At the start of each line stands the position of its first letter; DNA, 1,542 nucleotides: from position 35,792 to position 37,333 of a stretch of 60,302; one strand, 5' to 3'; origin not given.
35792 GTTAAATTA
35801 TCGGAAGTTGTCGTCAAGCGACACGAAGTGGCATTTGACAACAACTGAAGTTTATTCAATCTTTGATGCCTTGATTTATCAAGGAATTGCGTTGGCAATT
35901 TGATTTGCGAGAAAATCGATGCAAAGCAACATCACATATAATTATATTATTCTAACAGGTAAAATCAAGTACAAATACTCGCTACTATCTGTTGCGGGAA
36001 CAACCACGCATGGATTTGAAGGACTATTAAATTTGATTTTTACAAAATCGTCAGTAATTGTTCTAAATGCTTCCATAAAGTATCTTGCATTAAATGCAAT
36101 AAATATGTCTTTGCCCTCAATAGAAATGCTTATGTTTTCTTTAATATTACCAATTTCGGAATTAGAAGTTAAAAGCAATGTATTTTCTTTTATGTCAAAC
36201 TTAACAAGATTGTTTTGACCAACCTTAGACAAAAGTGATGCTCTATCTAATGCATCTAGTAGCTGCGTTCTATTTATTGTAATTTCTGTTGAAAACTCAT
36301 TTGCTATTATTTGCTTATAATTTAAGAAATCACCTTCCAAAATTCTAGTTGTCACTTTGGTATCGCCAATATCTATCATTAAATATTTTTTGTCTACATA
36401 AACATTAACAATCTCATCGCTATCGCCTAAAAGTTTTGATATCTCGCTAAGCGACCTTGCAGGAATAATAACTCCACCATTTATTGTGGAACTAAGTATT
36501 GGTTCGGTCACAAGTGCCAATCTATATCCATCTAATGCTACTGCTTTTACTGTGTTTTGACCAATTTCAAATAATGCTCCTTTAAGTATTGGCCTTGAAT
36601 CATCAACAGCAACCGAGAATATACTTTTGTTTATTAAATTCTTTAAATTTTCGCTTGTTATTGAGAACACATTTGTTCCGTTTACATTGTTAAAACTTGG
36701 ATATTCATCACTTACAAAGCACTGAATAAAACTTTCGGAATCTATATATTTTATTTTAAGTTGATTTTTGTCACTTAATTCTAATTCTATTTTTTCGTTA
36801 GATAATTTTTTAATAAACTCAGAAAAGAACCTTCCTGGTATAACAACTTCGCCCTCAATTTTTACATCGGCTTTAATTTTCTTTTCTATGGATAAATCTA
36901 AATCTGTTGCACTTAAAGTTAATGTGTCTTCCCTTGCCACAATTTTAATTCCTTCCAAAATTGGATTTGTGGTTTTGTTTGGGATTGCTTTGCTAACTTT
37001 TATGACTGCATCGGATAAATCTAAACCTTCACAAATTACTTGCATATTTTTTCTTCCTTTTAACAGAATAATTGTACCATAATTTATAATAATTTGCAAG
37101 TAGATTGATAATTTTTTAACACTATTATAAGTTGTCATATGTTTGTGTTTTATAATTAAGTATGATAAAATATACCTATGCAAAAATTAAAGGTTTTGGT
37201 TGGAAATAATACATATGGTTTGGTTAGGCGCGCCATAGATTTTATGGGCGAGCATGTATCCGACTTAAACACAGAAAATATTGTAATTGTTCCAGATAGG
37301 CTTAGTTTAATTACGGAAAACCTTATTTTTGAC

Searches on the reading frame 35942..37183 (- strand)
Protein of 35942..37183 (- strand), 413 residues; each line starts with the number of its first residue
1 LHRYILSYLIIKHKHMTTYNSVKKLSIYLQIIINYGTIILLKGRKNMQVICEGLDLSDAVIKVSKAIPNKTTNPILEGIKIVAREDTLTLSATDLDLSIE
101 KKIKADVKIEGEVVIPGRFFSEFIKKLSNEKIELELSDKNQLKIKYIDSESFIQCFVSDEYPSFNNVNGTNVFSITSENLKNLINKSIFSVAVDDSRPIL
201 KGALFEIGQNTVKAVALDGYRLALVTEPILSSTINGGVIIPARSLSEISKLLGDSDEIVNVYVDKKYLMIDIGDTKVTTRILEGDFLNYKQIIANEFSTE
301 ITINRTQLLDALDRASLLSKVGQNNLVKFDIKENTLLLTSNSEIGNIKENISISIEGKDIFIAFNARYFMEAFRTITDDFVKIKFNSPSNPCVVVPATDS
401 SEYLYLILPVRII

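Call 48: search_protein_families(library=ncbifam, proteins=[window:35942-37183:-], max_evalue=0.00001)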
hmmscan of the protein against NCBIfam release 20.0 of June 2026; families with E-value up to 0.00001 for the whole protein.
window:35942-37183:- (413 aa): 3 families
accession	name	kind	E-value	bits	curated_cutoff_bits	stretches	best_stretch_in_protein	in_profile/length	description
TIGR00663.1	dnan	equivalog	3e-87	293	137.65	1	47-411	1-366/367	DNA polymerase III subunit beta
NF004184.0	PRK05643.3-2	equivalog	1.8e-45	155.5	443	1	47-410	1-373/375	DNA polymerase III subunit beta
NF011508.0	PRK14946.1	equivalog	1.9e-14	53.6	513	1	57-392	11-347/366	DNA polymerase III subunit beta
